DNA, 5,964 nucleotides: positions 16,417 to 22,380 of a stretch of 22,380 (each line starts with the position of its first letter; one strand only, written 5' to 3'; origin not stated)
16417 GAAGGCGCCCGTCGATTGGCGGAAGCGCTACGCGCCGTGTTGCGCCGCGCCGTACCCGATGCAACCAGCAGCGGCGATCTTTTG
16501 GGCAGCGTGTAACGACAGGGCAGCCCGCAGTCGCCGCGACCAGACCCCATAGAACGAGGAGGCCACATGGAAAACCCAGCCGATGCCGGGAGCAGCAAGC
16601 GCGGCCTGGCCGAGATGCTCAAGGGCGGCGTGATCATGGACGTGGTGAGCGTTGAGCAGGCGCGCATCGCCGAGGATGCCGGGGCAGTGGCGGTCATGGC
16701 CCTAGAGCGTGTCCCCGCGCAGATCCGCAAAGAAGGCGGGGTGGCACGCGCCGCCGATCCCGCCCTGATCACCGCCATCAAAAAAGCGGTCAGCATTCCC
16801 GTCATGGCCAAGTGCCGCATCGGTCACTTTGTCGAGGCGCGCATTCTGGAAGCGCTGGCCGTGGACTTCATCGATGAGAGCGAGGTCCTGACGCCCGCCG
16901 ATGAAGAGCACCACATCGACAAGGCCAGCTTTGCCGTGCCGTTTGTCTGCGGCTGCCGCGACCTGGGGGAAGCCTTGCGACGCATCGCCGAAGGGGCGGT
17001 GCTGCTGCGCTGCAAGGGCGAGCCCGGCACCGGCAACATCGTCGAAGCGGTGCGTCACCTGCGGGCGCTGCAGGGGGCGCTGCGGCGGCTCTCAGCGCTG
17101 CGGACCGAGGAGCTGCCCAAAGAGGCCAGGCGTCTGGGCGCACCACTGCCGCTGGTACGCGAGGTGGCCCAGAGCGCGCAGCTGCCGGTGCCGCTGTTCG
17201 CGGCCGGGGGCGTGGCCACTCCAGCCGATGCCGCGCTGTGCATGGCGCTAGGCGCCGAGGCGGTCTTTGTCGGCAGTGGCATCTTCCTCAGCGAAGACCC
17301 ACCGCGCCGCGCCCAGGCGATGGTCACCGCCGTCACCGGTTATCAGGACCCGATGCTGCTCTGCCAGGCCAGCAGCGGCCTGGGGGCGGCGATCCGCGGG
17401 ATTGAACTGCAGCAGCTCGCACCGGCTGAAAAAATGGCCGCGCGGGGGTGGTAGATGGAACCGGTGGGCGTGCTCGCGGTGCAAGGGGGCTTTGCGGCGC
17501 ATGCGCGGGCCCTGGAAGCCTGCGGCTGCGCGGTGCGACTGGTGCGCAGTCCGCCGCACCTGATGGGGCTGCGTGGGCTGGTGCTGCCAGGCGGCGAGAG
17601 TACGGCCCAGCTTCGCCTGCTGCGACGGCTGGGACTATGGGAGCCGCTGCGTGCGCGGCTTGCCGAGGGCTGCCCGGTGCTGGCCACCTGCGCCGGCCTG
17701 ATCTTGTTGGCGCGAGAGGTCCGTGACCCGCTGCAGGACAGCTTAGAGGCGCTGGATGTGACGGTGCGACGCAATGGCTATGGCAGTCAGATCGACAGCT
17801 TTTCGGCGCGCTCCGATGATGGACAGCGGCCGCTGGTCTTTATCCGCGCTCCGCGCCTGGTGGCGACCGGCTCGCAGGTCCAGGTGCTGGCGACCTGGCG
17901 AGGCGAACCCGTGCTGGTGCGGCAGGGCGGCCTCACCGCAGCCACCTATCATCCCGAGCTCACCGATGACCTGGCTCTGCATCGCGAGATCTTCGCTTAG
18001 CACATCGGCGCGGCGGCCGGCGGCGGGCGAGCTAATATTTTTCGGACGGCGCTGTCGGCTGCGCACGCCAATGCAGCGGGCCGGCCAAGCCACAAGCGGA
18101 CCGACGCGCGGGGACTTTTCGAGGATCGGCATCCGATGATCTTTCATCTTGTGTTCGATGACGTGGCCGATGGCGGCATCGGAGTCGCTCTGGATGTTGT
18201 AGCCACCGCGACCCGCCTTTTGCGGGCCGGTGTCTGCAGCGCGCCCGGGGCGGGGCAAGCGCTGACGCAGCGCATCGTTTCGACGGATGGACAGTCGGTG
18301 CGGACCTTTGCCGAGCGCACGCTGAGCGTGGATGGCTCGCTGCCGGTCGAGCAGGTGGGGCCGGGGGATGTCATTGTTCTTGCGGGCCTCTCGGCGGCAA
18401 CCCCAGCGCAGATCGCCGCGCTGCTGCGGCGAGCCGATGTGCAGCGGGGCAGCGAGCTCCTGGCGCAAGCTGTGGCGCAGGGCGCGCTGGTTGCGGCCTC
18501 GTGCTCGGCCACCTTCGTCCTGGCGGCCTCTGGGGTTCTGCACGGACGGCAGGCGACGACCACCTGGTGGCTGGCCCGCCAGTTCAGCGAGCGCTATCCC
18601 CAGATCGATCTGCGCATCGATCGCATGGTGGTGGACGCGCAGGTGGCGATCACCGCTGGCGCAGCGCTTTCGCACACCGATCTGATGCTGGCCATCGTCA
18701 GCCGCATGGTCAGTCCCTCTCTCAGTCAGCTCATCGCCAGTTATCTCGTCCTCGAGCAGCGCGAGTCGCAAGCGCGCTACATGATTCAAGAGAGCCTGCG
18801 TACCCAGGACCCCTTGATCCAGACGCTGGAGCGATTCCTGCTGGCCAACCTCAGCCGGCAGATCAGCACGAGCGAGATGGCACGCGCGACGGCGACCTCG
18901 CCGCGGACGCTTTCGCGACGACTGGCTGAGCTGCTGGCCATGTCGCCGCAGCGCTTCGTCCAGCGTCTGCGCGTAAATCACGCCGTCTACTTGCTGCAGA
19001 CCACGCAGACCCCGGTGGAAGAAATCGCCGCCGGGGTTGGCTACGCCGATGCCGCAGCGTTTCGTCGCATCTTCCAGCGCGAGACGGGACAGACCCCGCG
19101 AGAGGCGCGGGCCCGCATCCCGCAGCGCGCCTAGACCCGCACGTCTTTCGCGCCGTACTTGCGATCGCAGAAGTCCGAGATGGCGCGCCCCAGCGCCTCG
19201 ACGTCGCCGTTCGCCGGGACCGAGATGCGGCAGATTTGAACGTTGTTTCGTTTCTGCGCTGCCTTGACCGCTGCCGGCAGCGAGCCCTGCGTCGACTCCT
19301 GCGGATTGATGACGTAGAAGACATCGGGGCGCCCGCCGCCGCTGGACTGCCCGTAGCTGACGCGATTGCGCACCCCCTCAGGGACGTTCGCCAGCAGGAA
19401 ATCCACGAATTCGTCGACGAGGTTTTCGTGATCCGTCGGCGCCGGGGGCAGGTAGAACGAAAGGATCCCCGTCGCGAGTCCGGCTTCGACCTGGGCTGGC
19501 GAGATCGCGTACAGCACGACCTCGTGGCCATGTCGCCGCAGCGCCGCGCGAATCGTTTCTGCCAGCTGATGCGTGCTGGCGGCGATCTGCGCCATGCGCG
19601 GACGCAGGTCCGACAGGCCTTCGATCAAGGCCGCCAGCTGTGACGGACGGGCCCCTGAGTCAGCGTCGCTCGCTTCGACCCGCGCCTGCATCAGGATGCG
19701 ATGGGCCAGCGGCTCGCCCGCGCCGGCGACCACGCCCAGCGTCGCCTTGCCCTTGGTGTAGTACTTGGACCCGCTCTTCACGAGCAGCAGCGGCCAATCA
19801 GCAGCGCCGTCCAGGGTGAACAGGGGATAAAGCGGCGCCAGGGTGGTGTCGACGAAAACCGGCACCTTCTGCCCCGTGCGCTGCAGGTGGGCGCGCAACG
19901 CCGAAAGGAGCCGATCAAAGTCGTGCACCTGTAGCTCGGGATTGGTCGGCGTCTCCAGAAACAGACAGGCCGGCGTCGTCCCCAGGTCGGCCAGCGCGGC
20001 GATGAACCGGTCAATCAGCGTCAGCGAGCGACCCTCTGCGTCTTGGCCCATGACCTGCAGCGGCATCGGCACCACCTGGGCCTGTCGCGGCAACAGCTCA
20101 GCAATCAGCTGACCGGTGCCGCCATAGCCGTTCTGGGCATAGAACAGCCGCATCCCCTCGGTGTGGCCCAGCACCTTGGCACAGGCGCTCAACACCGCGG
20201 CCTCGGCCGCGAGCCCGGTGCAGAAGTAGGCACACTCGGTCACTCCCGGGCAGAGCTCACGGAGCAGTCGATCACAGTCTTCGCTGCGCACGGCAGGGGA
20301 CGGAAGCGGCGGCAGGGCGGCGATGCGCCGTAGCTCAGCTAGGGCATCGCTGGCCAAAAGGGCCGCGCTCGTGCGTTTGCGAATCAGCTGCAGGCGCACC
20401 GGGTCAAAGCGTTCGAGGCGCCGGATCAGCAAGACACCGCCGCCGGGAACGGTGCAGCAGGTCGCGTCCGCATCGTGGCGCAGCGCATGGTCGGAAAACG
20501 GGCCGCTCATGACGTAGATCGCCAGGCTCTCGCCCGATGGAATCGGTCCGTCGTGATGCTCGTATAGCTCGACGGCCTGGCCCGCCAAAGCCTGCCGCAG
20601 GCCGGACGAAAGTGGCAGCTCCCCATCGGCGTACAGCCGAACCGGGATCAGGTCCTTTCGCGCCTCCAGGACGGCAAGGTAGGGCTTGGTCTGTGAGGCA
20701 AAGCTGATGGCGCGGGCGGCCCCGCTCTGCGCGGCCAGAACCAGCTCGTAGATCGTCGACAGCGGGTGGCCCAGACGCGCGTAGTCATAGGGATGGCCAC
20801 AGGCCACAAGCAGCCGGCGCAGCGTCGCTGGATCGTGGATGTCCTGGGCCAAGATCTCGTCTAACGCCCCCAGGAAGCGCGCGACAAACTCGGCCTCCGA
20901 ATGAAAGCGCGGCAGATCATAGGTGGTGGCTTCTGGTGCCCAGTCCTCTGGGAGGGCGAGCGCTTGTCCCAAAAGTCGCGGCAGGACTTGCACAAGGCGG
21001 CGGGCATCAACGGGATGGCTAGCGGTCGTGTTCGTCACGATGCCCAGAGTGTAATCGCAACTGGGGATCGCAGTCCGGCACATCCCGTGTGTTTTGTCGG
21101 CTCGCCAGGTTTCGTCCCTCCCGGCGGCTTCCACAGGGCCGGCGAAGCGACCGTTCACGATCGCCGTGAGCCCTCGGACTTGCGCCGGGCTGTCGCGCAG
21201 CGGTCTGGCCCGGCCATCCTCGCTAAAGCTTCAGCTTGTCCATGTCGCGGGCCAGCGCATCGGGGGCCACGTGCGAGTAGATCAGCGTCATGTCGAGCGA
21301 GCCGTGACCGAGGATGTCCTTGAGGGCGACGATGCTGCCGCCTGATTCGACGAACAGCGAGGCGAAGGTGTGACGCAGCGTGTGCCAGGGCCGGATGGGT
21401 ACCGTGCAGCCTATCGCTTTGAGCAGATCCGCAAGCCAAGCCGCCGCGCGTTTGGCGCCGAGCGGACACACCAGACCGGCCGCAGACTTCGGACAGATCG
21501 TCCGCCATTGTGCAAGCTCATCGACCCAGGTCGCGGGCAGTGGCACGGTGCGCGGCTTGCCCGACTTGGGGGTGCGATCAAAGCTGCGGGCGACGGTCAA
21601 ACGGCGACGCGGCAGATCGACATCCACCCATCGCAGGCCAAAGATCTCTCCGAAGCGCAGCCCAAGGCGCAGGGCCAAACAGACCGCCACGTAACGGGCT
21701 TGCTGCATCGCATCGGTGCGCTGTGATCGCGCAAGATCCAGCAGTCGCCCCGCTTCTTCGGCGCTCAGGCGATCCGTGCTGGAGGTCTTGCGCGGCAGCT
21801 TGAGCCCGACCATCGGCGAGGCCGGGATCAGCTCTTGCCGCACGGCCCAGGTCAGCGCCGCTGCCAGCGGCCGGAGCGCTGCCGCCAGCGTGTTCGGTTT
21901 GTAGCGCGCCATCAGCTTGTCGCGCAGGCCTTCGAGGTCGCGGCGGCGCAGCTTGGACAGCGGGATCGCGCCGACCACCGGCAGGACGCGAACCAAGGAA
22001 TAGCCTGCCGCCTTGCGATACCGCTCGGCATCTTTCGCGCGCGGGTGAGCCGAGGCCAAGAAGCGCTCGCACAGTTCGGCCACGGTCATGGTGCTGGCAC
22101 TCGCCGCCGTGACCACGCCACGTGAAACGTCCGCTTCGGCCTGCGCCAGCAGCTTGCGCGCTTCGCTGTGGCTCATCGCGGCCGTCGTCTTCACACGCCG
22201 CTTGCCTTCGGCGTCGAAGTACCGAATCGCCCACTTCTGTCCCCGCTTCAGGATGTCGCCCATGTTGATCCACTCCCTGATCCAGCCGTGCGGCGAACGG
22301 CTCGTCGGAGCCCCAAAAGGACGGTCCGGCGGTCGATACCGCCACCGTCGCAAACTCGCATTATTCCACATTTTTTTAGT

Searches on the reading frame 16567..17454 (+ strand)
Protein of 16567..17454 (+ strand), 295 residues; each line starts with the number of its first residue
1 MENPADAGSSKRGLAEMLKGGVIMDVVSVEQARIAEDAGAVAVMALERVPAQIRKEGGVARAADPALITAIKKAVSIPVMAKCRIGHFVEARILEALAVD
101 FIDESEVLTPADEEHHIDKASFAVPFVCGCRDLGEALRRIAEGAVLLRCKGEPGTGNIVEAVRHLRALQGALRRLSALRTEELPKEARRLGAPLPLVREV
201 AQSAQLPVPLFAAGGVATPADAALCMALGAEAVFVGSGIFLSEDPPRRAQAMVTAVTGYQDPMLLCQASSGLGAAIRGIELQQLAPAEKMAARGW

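Call 9: search_protein_families(library=pfam, proteins=[window:16567-17454:+], max_evalue=0.001)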
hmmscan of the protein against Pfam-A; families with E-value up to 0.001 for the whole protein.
window:16567-17454:+ (295 aa): 5 families
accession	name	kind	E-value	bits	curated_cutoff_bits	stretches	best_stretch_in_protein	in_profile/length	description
PF01680.23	SOR_SNZ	-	1.4e-99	332.5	27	1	10-213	4-207/207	SOR/SNZ family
PF05690.20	ThiG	-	3.8e-08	33.4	23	1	205-257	173-225/247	Thiazole biosynthesis protein ThiG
PF03060.21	NMO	-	3e-06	27.3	28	1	196-271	187-257/331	Nitronate monooxygenase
PF01207.24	Dus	-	9.3e-06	25.4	20.4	0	197-262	176-237/311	Dihydrouridine synthase (Dus)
PF01645.23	Glu_synthase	-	0.00082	19.1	20.4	0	208-242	276-310/369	Conserved region in glutamate synthase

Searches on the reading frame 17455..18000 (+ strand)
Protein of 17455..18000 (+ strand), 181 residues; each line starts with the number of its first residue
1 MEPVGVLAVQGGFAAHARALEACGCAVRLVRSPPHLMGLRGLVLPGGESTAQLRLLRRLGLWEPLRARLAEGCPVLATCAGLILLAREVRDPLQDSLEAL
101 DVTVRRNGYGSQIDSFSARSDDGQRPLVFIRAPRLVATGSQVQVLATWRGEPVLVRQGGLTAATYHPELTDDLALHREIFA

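Call 9: search_protein_families(library=pfam, proteins=[window:17455-18000:+], max_evalue=0.001)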
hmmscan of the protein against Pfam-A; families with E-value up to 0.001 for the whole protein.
window:17455-18000:+ (181 aa): 2 families
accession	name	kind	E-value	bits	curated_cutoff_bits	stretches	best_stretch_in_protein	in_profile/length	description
PF01174.25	SNO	-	1.8e-39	136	27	1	6-172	1-174/188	SNO glutamine amidotransferase family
PF07685.20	GATase_3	-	5.7e-08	33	27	1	25-95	25-98/196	CobB/CobQ-like glutamine amidotransferase domain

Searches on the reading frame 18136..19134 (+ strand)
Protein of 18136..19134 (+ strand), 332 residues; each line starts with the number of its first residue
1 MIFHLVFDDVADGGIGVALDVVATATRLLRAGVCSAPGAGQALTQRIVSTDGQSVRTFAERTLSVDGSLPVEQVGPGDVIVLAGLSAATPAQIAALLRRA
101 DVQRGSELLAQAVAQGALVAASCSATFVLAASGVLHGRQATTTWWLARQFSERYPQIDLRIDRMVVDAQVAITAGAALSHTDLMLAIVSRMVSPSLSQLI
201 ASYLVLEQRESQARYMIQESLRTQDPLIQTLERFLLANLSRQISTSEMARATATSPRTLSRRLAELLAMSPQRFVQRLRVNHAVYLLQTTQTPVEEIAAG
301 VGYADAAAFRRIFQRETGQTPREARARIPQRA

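Call 9: search_protein_families(library=pfam, proteins=[window:18136-19134:+], max_evalue=0.001)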
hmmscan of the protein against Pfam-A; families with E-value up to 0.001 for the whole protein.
window:18136-19134:+ (332 aa): 3 families
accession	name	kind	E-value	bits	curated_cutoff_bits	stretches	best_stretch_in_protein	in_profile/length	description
PF12833.13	HTH_18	-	3e-22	79.1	33.6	1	248-327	1-80/80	Helix-turn-helix domain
PF00165.29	HTH_AraC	-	2e-09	37.8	26.6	1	287-325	1-41/42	Bacterial regulatory helix-turn-helix proteins, AraC family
PF01965.30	DJ-1_PfpI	-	3.1e-09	37.3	26.6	1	45-189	30-164/165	DJ-1/PfpI family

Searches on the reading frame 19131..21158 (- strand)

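Call 9: search_protein_families(library=pfam, proteins=[window:19131-21158:-], max_evalue=0.001)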
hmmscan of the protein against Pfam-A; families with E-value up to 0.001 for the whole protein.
window:19131-21158:- (675 aa): 1 family
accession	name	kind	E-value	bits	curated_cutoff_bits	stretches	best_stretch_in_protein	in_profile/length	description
PF01053.26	Cys_Met_Meta_PP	-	4.6e-15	55.5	27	1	305-539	66-269/381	Cys/Met metabolism PLP-dependent enzyme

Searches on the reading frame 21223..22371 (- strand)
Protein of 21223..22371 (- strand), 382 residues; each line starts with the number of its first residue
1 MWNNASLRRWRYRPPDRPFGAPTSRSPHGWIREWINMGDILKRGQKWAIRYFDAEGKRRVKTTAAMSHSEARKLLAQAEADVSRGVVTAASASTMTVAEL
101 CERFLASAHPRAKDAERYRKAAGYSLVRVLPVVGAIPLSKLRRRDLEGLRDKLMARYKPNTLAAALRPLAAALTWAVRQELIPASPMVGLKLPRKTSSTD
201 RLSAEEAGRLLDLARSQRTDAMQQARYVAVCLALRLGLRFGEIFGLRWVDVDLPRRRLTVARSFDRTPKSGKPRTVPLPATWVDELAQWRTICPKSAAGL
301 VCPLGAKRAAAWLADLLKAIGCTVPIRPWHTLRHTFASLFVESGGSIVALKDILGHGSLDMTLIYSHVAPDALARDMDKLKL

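Call 9: search_protein_families(library=pfam, proteins=[window:21223-22371:-], max_evalue=0.001)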
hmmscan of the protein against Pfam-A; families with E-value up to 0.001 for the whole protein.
window:21223-22371:- (382 aa): 1 family
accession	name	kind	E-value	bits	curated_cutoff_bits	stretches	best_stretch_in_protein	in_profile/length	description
PF00589.27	Phage_integrase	-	1.7e-20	73.9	27.1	1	201-369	2-169/172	Phage integrase family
